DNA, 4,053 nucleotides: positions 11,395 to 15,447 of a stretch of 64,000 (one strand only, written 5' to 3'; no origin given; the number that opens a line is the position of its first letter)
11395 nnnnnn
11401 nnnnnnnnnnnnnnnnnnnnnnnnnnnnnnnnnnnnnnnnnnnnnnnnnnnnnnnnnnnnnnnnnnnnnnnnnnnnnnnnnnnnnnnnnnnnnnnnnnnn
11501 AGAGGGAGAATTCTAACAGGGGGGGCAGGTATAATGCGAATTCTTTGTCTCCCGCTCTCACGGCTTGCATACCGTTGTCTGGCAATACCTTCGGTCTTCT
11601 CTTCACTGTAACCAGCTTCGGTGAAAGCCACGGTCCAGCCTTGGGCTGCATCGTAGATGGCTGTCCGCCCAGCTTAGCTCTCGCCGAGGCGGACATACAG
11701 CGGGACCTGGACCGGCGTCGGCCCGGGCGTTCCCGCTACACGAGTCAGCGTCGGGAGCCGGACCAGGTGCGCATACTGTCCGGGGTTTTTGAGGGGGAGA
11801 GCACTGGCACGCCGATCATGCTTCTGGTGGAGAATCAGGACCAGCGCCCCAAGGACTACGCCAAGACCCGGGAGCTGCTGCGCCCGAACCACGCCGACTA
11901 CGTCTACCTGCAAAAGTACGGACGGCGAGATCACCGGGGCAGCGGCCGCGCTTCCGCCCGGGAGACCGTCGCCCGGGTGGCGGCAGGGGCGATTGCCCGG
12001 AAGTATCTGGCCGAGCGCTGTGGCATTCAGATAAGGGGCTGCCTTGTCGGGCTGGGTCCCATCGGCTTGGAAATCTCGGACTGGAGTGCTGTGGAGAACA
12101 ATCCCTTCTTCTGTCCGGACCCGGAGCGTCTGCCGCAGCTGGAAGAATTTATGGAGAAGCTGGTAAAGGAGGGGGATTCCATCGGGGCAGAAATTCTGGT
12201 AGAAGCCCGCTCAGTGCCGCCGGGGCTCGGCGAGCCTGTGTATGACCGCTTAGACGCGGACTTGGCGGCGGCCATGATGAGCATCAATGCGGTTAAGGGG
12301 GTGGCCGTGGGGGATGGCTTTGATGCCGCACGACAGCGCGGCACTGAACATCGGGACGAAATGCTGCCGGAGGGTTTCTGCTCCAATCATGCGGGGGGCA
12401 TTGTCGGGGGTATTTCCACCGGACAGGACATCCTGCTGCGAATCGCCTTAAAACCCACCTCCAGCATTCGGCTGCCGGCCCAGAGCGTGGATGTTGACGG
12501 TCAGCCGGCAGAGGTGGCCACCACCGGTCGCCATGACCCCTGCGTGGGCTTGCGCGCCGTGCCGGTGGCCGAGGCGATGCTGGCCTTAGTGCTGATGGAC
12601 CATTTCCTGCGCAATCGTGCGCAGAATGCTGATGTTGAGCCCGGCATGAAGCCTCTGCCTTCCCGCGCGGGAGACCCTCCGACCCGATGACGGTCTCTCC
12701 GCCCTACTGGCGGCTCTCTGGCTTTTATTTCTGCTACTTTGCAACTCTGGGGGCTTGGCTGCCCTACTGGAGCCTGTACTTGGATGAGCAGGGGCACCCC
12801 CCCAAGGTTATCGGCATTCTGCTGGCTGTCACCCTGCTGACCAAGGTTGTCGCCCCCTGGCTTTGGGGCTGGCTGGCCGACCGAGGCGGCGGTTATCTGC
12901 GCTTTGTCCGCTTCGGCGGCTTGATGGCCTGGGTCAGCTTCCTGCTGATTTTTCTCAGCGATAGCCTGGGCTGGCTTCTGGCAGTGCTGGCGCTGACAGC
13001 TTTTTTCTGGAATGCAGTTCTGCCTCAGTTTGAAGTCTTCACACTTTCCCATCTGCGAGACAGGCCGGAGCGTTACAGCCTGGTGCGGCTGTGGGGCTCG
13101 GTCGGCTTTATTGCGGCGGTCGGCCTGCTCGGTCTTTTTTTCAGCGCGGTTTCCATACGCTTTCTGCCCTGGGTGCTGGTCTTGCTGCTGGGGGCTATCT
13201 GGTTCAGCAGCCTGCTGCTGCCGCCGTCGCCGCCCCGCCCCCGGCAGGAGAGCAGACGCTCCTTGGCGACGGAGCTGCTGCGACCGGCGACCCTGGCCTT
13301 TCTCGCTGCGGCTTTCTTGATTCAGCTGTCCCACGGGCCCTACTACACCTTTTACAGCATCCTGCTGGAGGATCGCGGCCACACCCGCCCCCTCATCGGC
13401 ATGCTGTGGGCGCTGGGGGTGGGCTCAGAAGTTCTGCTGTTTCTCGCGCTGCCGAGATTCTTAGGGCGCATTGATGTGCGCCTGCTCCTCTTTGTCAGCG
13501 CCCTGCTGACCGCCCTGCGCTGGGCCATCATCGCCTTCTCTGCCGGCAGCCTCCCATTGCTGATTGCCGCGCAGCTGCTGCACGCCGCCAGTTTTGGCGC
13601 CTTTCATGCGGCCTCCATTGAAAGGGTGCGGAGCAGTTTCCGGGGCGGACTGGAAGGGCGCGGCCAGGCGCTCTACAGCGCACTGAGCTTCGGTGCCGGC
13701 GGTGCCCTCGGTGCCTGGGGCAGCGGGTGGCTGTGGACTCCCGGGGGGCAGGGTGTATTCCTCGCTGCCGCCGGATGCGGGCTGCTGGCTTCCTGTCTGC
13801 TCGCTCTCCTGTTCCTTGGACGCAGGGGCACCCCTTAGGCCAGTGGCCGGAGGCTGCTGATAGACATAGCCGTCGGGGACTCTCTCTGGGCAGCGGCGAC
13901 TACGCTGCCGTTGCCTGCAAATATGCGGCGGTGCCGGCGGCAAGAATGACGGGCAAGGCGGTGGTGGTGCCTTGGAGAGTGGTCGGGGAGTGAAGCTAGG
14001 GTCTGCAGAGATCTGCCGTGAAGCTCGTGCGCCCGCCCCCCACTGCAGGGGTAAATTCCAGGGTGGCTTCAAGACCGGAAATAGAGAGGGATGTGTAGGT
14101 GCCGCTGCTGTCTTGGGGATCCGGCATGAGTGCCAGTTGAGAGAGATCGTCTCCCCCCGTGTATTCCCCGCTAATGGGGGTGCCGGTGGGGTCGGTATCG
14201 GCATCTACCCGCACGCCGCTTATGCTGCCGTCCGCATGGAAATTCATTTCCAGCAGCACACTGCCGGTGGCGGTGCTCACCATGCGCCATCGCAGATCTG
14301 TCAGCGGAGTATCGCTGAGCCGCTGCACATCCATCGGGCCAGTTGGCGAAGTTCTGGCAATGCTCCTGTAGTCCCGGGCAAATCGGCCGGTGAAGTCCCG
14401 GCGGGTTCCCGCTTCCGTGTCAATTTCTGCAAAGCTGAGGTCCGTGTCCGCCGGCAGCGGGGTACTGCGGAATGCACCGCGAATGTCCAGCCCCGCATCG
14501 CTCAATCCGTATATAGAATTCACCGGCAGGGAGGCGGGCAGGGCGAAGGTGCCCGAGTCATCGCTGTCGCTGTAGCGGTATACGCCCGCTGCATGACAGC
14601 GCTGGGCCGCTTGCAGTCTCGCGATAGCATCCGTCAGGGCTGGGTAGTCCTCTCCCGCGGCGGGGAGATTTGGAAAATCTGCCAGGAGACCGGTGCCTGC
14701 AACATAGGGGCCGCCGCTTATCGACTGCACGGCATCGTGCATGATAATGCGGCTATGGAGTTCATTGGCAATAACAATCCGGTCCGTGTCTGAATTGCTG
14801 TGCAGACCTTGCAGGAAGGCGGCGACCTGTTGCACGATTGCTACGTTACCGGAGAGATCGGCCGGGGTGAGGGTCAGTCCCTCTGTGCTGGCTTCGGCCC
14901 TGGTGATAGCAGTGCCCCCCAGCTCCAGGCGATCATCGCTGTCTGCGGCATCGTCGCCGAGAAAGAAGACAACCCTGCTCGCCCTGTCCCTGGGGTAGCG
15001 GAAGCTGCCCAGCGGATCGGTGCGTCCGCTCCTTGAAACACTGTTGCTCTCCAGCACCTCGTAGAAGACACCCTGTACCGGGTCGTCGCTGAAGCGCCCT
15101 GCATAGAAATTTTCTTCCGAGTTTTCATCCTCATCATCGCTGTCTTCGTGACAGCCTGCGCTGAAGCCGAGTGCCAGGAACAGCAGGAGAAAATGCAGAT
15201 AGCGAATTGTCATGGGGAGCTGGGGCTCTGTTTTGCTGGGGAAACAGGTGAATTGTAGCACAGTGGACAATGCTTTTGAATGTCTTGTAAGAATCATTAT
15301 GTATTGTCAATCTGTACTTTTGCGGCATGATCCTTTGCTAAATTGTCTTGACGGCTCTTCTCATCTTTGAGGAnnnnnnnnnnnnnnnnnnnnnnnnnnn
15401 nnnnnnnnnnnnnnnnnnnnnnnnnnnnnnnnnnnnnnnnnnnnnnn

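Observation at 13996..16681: Low-GC fucosyltransferase-like gene and an acidic lipoprotein appended to the 3' end of a complete T2SS operon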

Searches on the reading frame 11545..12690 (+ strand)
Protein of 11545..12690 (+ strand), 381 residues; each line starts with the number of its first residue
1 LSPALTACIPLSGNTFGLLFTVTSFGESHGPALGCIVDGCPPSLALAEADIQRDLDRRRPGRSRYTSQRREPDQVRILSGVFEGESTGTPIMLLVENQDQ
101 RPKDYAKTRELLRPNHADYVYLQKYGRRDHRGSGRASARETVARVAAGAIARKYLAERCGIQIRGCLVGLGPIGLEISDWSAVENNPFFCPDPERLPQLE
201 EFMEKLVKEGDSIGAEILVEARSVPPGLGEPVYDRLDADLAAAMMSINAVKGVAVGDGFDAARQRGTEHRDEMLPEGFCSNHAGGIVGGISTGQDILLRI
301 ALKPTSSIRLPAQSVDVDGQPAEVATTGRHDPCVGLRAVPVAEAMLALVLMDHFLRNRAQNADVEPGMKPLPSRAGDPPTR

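Call 59: search_protein_families(library=pfam, proteins=[window:11545-12690:+], max_evalue=0.001)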
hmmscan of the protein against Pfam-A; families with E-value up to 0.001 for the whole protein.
window:11545-12690:+ (381 aa): 1 family
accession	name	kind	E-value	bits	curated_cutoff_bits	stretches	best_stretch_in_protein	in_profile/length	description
PF01264.26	Chorismate_synt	-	7.7e-132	439.4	27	1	20-355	1-327/327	Chorismate synthase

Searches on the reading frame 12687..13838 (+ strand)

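Call 59: search_protein_families(library=pfam, proteins=[window:12687-13838:+], max_evalue=0.001)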
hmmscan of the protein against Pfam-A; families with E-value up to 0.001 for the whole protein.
window:12687-13838:+ (383 aa): 4 families
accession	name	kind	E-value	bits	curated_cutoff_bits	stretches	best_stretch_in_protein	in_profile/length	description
PF12832.13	MFS_1_like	-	1.5e-100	337.4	25.2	1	7-358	1-371/373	MFS_1 like family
PF03825.22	Nuc_H_symport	-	1.1e-18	68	25.9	1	9-376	6-395/400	Nucleoside H+ symporter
PF07690.21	MFS_1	-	3.8e-17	62.7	33.4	2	13-261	4-264/347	Major Facilitator Superfamily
PF01306.25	LacY_symp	-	1.7e-07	30.9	24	1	7-164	9-173/413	LacY proton/sugar symporter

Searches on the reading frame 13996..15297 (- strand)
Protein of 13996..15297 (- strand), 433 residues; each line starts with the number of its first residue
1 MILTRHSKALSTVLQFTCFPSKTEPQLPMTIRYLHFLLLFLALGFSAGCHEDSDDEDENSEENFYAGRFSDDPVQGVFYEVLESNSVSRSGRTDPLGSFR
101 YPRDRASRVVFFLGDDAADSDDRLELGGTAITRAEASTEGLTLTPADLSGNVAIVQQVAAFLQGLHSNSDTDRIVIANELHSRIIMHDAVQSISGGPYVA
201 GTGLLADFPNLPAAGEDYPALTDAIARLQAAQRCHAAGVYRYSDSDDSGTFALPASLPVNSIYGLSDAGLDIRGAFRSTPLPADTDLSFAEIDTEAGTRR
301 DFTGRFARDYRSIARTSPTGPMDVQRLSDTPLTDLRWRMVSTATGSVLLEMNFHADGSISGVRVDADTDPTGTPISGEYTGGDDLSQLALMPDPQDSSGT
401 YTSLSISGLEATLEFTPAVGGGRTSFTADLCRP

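Call 7: search_protein_families(library=pfam, proteins=[window:13996-15297:-], max_evalue=1)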
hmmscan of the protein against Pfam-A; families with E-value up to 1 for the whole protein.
window:13996-15297:- (433 aa): 0 families

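Call 8: search_protein_families(library=ncbifam, proteins=[window:13996-15297:-], max_evalue=1)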
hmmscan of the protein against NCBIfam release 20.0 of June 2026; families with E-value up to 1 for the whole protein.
window:13996-15297:- (433 aa): 0 families

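Call 20: find_homologous_proteins(query=window:13996-15213:-)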
Query window:13996-15213:- (405 aa): 4 proteins with E <= 0.001 among 8000 candidates.
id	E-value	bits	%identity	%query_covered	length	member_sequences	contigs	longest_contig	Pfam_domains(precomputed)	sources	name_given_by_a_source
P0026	1.2e-263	892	100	100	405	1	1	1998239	-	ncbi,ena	-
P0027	3.8e-179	614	71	100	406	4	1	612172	-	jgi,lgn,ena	-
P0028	9.4e-178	609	72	100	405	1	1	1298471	-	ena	-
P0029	7.1e-145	501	63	95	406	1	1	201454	-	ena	-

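Call 21: find_encoding_contigs(protein=P0027, flank=10000, max_places=3)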
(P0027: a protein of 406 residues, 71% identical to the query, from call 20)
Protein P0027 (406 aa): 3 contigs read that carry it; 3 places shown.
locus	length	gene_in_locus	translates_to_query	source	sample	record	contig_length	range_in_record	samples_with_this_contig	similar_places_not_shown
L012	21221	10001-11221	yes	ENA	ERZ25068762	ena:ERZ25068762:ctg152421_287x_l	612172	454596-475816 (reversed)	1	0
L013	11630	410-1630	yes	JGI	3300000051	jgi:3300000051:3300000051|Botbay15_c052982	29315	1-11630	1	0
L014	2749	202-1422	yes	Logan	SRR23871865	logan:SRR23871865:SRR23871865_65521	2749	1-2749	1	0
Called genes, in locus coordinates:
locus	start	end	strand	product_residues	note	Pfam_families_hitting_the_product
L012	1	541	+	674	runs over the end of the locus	PF21305:type_II_gspD_N0, PF03958:Secretin_N, PF00263:Secretin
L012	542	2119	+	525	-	PF22341:GSPE_N1E, PF00437:T2SSE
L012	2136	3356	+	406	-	PF28597:T2SSF_N, PF00482:T2SSF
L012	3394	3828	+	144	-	PF07963:N_methyl, PF08334:T2SSG, PF22434:PilW_C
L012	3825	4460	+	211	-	-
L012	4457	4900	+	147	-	PF07963:N_methyl, PF02501:T2SSI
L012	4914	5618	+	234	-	PF07963:N_methyl, PF11612:T2SSJ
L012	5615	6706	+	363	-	PF21687:T2SSK_1st, PF12836:HHH_3 (faint)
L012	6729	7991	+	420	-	PF05134:T2SSL, PF12693:GspL_C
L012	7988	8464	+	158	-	PF04612:T2SSM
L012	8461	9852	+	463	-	PF01203:T2SSN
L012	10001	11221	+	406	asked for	-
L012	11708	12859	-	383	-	PF01264:Chorismate_synt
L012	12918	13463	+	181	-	PF01227:GTP_cyclohydroI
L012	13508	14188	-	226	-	PF02798:GST_N, PF13417:GST_N_3, PF13409:GST_N_2, PF00043:GST_C (weak)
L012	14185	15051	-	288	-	PF00561:Abhydrolase_1, PF12146:Hydrolase_4, PF12697:Abhydrolase_6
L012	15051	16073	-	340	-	PF01210:NAD_Gly3P_dh_N, PF03807:F420_oxidored (weak), PF07479:NAD_Gly3P_dh_C, PF20618:GPD_NAD_C_bact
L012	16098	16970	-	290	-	PF02629:CoA_binding, PF13607:Succ_CoA_lig, PF00549:Ligase_CoA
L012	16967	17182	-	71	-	PF02629:CoA_binding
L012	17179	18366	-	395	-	PF08442:ATP-grasp_2, PF13549:ATP-grasp_5, PF24948:Citrate_synth_N, PF00549:Ligase_CoA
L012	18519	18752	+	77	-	-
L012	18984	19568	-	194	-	PF09335:VTT_dom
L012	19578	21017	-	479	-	PF00890:FAD_binding_2 (weak), PF01134:GIDA (faint), PF01262:AlaDh_PNT_C (faint), PF01494:FAD_binding_3 (faint), PF07992:Pyr_redox_2, PF12831:FAD_oxidored (weak), PF00070:Pyr_redox, PF02852:Pyr_redox_dim, +2 more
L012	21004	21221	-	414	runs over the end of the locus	PF00364:Biotin_lipoyl, PF25997:BSH_YhbJ (weak), PF02817:E3_binding (weak), PF00198:2-oxoacid_dh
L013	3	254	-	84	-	?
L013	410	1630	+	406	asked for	-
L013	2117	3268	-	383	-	PF01264:Chorismate_synt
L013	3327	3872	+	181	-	PF01227:GTP_cyclohydroI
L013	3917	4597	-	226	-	PF02798:GST_N, PF13417:GST_N_3, PF13409:GST_N_2, PF00043:GST_C (weak)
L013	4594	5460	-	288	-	PF00561:Abhydrolase_1, PF12146:Hydrolase_4, PF12697:Abhydrolase_6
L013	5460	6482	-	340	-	PF01210:NAD_Gly3P_dh_N, PF03807:F420_oxidored (weak), PF07479:NAD_Gly3P_dh_C, PF20618:GPD_NAD_C_bact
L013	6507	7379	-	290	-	PF02629:CoA_binding, PF13607:Succ_CoA_lig, PF00549:Ligase_CoA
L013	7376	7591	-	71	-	PF02629:CoA_binding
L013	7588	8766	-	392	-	PF08442:ATP-grasp_2, PF13549:ATP-grasp_5, PF24948:Citrate_synth_N, PF00549:Ligase_CoA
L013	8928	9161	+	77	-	-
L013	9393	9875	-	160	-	PF09335:VTT_dom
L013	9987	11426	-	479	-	PF00890:FAD_binding_2 (weak), PF01134:GIDA (faint), PF01262:AlaDh_PNT_C (faint), PF01494:FAD_binding_3 (faint), PF07992:Pyr_redox_2, PF12831:FAD_oxidored (weak), PF00070:Pyr_redox, PF02852:Pyr_redox_dim, +2 more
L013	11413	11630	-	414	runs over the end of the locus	PF00364:Biotin_lipoyl, PF25997:BSH_YhbJ (weak), PF02817:E3_binding (weak), PF00198:2-oxoacid_dh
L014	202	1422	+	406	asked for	-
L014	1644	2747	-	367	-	?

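Call 22: find_encoding_contigs(protein=P0028, flank=10000, max_places=3)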
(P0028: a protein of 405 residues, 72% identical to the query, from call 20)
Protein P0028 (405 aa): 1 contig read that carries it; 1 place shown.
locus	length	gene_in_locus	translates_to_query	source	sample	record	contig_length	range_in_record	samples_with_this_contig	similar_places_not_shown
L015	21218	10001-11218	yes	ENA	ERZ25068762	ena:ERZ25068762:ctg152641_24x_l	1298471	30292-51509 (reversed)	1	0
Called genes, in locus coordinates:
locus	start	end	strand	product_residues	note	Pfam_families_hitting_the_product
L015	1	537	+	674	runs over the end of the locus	PF21305:type_II_gspD_N0, PF03958:Secretin_N, PF00263:Secretin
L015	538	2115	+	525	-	PF22341:GSPE_N1E, PF00437:T2SSE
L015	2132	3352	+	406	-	PF28597:T2SSF_N, PF00482:T2SSF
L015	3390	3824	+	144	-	PF07963:N_methyl, PF08334:T2SSG, PF22434:PilW_C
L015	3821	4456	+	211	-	-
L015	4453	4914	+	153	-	PF07963:N_methyl, PF02501:T2SSI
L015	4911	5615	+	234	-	PF07963:N_methyl, PF11612:T2SSJ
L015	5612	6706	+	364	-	PF21687:T2SSK_1st, PF12836:HHH_3 (faint)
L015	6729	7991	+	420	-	PF05134:T2SSL, PF12693:GspL_C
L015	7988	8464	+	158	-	PF04612:T2SSM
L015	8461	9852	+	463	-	PF01203:T2SSN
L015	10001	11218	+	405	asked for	-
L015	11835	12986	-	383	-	PF01264:Chorismate_synt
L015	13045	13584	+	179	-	PF01227:GTP_cyclohydroI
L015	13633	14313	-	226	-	PF02798:GST_N, PF13417:GST_N_3, PF13409:GST_N_2, PF00043:GST_C (weak)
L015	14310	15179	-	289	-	PF00561:Abhydrolase_1, PF12146:Hydrolase_4, PF12697:Abhydrolase_6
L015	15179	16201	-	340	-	PF01210:NAD_Gly3P_dh_N, PF02558:ApbA (faint), PF03807:F420_oxidored (weak), PF07479:NAD_Gly3P_dh_C, PF20618:GPD_NAD_C_bact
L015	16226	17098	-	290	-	PF02629:CoA_binding, PF13607:Succ_CoA_lig, PF00549:Ligase_CoA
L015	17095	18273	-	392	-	PF08442:ATP-grasp_2, PF13549:ATP-grasp_5, PF24948:Citrate_synth_N, PF00549:Ligase_CoA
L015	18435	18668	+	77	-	-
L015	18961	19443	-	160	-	PF09335:VTT_dom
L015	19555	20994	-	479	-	PF00890:FAD_binding_2 (weak), PF01134:GIDA (faint), PF01494:FAD_binding_3 (faint), PF07992:Pyr_redox_2, PF12831:FAD_oxidored (weak), PF13450:NAD_binding_8 (faint), PF00070:Pyr_redox, PF02852:Pyr_redox_dim, +1 more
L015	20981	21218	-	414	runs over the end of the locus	PF00364:Biotin_lipoyl, PF25997:BSH_YhbJ (weak), PF02817:E3_binding (weak), PF00198:2-oxoacid_dh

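Call 23: find_encoding_contigs(protein=P0029, flank=10000, max_places=3)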
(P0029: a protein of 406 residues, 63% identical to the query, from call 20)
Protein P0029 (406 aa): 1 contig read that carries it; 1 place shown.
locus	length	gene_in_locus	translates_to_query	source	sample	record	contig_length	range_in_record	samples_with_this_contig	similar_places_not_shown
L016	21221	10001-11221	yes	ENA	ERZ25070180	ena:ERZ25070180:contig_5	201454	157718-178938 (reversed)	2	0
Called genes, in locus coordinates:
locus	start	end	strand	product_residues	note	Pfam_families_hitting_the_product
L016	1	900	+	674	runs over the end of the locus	PF21305:type_II_gspD_N0, PF03958:Secretin_N, PF00263:Secretin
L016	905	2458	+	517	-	PF22341:GSPE_N1E, PF00437:T2SSE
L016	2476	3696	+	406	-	PF28597:T2SSF_N, PF00482:T2SSF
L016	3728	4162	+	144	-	PF07963:N_methyl, PF08334:T2SSG, PF22434:PilW_C (weak)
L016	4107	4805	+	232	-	PF07963:N_methyl (faint), PF12019:GspH (faint)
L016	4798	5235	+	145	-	PF07963:N_methyl, PF02501:T2SSI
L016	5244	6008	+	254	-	PF07963:N_methyl (weak), PF11612:T2SSJ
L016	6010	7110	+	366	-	PF21687:T2SSK_1st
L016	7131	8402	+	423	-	PF05134:T2SSL, PF12693:GspL_C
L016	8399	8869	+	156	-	PF04612:T2SSM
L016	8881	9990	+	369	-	PF01203:T2SSN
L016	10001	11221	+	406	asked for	-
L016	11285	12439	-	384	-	PF01306:LacY_symp (weak), PF03825:Nuc_H_symport, PF07690:MFS_1, PF12832:MFS_1_like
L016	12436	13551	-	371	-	PF01264:Chorismate_synt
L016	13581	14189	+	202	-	PF01227:GTP_cyclohydroI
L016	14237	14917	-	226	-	PF02798:GST_N, PF13417:GST_N_3, PF13409:GST_N_2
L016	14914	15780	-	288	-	PF00561:Abhydrolase_1, PF12146:Hydrolase_4, PF12697:Abhydrolase_6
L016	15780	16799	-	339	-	PF01210:NAD_Gly3P_dh_N, PF02558:ApbA, PF03807:F420_oxidored (weak), PF07479:NAD_Gly3P_dh_C, PF20618:GPD_NAD_C_bact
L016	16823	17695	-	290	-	PF02629:CoA_binding, PF13607:Succ_CoA_lig, PF00549:Ligase_CoA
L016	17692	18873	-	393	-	PF08442:ATP-grasp_2, PF13549:ATP-grasp_5, PF24948:Citrate_synth_N, PF00549:Ligase_CoA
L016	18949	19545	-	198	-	-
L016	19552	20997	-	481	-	PF00890:FAD_binding_2 (weak), PF01134:GIDA (weak), PF01262:AlaDh_PNT_C (faint), PF01266:DAO (faint), PF01494:FAD_binding_3 (faint), PF07992:Pyr_redox_2, PF00070:Pyr_redox, PF02852:Pyr_redox_dim, +2 more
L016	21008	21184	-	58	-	PF07992:Pyr_redox_2 (weak), PF00890:FAD_binding_2 (weak)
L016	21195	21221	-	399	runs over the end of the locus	PF00364:Biotin_lipoyl, PF25917:BSH_RND (faint), PF25997:BSH_YhbJ (weak), PF02817:E3_binding (weak), PF00198:2-oxoacid_dh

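Call 60: predict_structure(alignment_id=A2)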
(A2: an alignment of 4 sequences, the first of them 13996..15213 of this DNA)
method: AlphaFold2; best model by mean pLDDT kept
length: 405 residues; sequences in the alignment: 4
mean_pLDDT: 40.5   pTM: 0.39
mean pLDDT of the five models: 40.5, 37.5, 37.1, 34.7, 32.6
residues with pLDDT >= 90: 0; 70-90: 1; 50-70: 118; < 50: 286
segments of 3 or more residues with pLDDT < 50: 1-3, 5-201, 207-210, 216-253, 266-269, 314-318, 338-344, 350-369
pLDDT, mean of each block of 10 residues (from residue 1): 46 37 28 22 27 35 35 32 35 36 28 28 31 27 22 22 23 27 27 41 49 47 33 30 36 52 51 59 61 59 58 51 60 53 48 36 45 57 62 56 54
secondary structure, 60 per line:
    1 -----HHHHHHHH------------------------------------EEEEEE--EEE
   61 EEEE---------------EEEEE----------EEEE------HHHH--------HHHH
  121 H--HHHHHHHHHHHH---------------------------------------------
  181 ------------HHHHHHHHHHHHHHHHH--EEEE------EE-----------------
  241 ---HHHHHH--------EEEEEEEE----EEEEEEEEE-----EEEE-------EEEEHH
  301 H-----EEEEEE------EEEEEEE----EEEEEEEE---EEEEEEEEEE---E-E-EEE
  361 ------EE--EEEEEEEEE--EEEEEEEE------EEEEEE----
elements in order: H6-13 E50-55 E58-64 E80-84 E95-98 H105-108 H117-121 H124-135 H193-209 E212-215 H244-249 E258-265 E270-278 E284-287 E295-298 E307-312 E319-325 E330-337 E341-350 E358-360 E371-379 E382-389 E396-401

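Call 81: search_solved_structures(query=A2, max_evalue=1)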
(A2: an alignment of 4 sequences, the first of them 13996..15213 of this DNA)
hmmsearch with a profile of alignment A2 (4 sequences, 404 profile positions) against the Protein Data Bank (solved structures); distinct sequences matched with E-value up to 1: 0.
